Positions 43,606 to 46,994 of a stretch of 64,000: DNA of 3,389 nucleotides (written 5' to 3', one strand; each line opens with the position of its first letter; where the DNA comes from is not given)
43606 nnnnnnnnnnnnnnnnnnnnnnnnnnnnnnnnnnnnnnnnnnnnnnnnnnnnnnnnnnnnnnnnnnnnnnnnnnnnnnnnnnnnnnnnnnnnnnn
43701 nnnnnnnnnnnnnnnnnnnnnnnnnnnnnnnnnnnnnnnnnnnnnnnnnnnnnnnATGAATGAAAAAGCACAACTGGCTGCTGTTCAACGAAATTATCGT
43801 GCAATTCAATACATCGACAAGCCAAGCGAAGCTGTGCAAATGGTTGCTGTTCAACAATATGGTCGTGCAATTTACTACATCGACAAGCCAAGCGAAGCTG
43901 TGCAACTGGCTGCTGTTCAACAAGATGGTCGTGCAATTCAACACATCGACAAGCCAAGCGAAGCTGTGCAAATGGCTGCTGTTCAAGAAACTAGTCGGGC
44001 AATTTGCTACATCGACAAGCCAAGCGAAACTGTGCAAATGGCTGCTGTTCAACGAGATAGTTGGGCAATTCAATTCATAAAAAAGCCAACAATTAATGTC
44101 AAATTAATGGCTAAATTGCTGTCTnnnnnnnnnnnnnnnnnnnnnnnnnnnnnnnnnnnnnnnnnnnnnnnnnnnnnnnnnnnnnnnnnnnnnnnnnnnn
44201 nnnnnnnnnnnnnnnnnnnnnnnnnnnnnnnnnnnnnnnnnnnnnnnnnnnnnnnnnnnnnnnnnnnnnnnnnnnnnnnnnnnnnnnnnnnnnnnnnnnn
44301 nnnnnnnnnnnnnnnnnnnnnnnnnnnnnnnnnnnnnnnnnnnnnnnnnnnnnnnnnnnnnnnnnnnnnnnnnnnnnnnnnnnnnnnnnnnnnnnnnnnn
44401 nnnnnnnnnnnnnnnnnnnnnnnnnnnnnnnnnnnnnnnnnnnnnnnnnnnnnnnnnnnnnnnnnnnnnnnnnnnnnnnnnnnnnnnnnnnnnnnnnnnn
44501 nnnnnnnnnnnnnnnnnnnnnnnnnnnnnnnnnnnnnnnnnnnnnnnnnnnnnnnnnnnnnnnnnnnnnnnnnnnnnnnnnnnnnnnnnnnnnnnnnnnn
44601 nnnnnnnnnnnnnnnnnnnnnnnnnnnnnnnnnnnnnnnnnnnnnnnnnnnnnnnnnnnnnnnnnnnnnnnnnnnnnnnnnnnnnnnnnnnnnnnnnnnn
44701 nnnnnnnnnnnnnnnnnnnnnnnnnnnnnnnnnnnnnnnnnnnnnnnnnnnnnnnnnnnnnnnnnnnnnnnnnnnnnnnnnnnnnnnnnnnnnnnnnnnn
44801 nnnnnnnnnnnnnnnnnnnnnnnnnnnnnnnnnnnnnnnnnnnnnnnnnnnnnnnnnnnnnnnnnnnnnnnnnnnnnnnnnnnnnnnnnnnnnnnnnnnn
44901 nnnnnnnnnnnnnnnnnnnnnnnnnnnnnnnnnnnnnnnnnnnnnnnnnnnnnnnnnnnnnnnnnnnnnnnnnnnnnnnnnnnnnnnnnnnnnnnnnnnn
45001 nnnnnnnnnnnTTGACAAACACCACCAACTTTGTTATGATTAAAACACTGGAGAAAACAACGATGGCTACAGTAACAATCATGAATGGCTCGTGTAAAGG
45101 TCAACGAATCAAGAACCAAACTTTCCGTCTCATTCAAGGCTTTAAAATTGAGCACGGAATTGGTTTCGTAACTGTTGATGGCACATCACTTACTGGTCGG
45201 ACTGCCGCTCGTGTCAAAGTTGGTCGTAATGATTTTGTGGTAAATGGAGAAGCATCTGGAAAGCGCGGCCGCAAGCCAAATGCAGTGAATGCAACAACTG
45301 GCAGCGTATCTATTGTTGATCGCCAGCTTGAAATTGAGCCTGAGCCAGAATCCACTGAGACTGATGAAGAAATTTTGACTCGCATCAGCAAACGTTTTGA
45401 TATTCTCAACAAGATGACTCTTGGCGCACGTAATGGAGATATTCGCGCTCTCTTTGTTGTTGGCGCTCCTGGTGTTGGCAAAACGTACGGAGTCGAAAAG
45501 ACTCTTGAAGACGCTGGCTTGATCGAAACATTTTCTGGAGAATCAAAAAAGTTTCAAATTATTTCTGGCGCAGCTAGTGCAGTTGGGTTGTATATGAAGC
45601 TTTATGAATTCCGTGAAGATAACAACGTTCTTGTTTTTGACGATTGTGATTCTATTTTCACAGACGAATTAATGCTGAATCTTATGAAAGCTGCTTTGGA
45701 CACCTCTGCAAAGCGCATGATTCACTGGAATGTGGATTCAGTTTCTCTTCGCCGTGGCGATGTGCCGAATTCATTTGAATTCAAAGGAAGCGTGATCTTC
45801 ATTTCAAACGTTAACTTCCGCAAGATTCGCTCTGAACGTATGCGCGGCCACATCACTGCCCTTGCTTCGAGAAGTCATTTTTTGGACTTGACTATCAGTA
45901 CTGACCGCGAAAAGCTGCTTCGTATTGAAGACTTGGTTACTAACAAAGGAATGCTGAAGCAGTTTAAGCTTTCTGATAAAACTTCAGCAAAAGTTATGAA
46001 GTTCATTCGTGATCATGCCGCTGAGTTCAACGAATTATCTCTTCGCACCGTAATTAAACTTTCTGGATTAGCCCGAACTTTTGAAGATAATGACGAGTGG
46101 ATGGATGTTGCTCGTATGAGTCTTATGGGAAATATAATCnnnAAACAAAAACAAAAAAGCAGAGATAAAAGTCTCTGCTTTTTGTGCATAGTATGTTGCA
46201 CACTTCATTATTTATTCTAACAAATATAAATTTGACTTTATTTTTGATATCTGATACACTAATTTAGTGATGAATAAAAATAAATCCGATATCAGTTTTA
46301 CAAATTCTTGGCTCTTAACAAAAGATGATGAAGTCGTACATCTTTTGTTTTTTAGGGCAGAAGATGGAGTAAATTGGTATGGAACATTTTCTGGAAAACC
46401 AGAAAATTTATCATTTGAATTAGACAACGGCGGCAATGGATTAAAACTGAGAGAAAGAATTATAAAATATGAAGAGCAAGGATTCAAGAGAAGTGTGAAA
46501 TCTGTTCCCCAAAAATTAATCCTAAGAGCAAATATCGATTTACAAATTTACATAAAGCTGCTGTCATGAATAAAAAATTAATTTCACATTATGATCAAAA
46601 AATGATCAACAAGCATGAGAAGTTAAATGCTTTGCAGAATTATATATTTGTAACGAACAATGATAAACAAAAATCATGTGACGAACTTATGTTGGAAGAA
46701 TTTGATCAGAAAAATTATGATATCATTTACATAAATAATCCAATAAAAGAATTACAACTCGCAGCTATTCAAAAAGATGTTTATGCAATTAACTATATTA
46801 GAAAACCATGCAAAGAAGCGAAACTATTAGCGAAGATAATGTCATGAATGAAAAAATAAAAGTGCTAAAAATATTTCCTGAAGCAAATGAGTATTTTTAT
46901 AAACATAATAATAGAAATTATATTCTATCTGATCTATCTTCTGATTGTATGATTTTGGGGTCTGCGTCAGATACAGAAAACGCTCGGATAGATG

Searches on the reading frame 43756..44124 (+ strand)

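Call 80: search_protein_families(library=pfam, max_evalue=0.01, proteins=[window:43756-44124:+])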
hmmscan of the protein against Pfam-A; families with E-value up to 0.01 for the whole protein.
window:43756-44124:+ (123 aa): 2 families
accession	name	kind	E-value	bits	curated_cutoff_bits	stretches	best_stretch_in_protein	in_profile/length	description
PF13475.11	DUF4116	-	2e-10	40.5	24.9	0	51-65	31-45/49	Domain of unknown function (DUF4116)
PF21029.3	RMC1_N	-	0.006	17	27.3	0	50-110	9-68/119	Regulator of MON1-CCZ1 complex, N-terminal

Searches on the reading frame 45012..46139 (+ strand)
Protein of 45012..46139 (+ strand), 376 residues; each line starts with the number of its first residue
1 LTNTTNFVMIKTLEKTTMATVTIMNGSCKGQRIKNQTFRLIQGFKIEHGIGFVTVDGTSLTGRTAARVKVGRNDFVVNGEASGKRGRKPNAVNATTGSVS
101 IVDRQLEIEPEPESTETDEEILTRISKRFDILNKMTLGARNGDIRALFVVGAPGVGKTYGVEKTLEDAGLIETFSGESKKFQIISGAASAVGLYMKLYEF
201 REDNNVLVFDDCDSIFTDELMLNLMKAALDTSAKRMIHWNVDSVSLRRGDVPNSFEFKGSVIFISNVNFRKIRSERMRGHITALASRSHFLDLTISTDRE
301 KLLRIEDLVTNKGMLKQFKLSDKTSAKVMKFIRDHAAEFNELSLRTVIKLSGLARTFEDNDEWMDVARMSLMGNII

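Call 10: search_protein_families(library=pfam, max_evalue=0.001, proteins=[window:45012-46139:+])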
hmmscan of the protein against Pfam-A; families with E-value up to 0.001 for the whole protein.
window:45012-46139:+ (376 aa): 1 family
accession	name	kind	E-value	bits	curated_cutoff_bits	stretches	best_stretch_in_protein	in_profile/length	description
PF00004.35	AAA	-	0.00088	20.2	21.2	0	148-219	2-73/131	ATPase family associated with various cellular activities (AAA)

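Call 12: search_dna_similar(query=window:45012-46139:+, collection=phages, mode=protein, max_rows=15)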
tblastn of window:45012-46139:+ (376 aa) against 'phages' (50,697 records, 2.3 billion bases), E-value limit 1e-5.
Records with a match: 1308; places in all: 1308; records where one place covers at least 80% of the query: 105.
Best place of each record, by identity: <60% 1308.
By first word of the organism name: Escherichia 558; Klebsiella 149; Vibrio 121; Shigella 76; Acinetobacter 69; Aeromonas 48; Enterobacteria 43; Salmonella 37; Enterobacter 36; Yersinia 35; and 28 more.
By host as written in the record: Escherichia coli 230; - 204; Klebsiella pneumoniae 31; Escherichia coli O157:H7 25; Escherichia coli B 24; Shigella sp. 21; Acinetobacter baumannii 19; Aeromonas salmonicida 15; and 346 more.
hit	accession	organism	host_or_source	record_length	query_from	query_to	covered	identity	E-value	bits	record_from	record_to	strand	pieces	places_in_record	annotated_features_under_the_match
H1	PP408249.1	Pseudomonas phage vB_Pa-PAC2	Pseudomonas aeruginosa PAO1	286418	21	372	94%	34.6%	2e-62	222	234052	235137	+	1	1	thioredoxin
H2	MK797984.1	Pseudomonas phage vB_PaeM_PA5oct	-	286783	21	372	94%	34.6%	2e-62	222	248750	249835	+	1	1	thioredoxin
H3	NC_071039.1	Pseudomonas phage vB_PaeM_PA5oct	-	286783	21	372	94%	34.6%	2e-62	222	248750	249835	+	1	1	unknown function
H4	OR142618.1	Pseudomonas phage Callisto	Pseudomonas aeruginosa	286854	21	372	94%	34.6%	2e-62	222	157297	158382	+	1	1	hypothetical protein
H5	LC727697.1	Pseudomonas phage sp. 30-2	Pseudomonas aeruginosa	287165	21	372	94%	34.6%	2e-62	222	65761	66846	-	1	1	hypothetical protein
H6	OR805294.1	Pseudomonas phage Ettore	Pseudomonas aeruginosa PAO1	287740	21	372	94%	34.6%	2e-62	222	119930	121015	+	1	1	hypothetical protein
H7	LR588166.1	Pseudomonas phage vB_PaeM_MIJ3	-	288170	21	372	94%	34.6%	2e-62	222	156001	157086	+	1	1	hypothetical protein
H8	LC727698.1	Pseudomonas phage sp. 30-3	Pseudomonas aeruginosa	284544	21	372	94%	34.5%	2e-62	222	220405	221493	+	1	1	hypothetical protein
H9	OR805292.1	Pseudomonas phage Cassandra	Pseudomonas aeruginosa PAO1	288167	21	372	94%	34.5%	2e-62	221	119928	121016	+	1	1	hypothetical protein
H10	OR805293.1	Pseudomonas phage Deifobo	Pseudomonas aeruginosa PAO1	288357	21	372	94%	34.4%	3e-62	221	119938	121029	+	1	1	hypothetical protein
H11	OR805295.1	Pseudomonas phage Paride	Pseudomonas aeruginosa PAO1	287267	21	372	94%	34.3%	4e-62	221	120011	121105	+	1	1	hypothetical protein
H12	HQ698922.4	Acinetobacter phage ZZ1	Acinetobacter baumannii (clinical ...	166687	6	370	97%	32.9%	3e-49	183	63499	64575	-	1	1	hypothetical protein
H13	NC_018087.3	Acinetobacter phage ZZ1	Acinetobacter baumannii (clinical ...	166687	6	370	97%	32.9%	3e-49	183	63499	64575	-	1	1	hypothetical protein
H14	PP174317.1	Acinetobacter phage vB_AbaSt_W16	Acinetobacter baumannii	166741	6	370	97%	32.9%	3e-49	183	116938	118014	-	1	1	hypothetical protein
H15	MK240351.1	Acinetobacter phage Henu6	Acinetobacter baumannii ATCC19606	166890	6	370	97%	32.9%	3e-49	183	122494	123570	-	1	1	hypothetical protein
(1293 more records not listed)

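Call 17: find_related_loci(query=window:45012-46139:+, collection=viral_contigs, flank=10000)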
Query window:45012-46139:+ (376 aa) in viral_contigs; peptide patterns used: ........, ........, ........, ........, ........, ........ (x = any residue, [..] = any of these).
9 stretches matched a pattern; 6 encode a relative of the query (tblastn E <= 1e-3); 6 distinct loci.
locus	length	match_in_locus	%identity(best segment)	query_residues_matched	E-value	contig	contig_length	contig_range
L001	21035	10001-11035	66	18-376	1e-153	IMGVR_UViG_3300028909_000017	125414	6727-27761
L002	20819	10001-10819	49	104-374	8e-86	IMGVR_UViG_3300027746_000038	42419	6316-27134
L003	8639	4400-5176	49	115-374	8e-82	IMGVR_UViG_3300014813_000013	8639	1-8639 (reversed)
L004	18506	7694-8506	47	106-374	2e-81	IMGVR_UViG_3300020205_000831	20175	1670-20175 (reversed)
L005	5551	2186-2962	48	115-374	4e-80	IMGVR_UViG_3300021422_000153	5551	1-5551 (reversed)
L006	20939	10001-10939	38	65-372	7e-64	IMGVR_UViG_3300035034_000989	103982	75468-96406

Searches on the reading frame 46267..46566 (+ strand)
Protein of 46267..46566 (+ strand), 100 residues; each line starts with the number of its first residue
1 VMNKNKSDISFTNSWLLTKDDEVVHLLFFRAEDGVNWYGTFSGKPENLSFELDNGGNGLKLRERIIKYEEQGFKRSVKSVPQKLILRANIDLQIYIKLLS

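Call 8: search_protein_families(library=pfam, max_evalue=0.1, proteins=[window:46267-46566:+])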
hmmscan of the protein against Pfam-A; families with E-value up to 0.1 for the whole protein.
window:46267-46566:+ (100 aa): 0 families

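Call 9: search_protein_families(library=phrogs, max_evalue=0.1, proteins=[window:46267-46566:+])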
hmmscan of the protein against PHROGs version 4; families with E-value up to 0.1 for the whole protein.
window:46267-46566:+ (100 aa): 0 families

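Call 80: search_protein_families(library=pfam, max_evalue=0.01, proteins=[window:46270-46566:+])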
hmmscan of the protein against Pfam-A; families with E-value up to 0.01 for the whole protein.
window:46270-46566:+ (99 aa): 0 families

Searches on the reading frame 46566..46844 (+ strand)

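Call 80: search_protein_families(library=pfam, max_evalue=0.01, proteins=[window:46566-46844:+])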
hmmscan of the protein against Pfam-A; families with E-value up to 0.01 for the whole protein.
window:46566-46844:+ (93 aa): 1 family
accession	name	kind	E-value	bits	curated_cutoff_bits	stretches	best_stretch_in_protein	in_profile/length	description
PF00183.23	HSP90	-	0.0027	17.2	24.4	1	22-69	280-328/518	Hsp90 protein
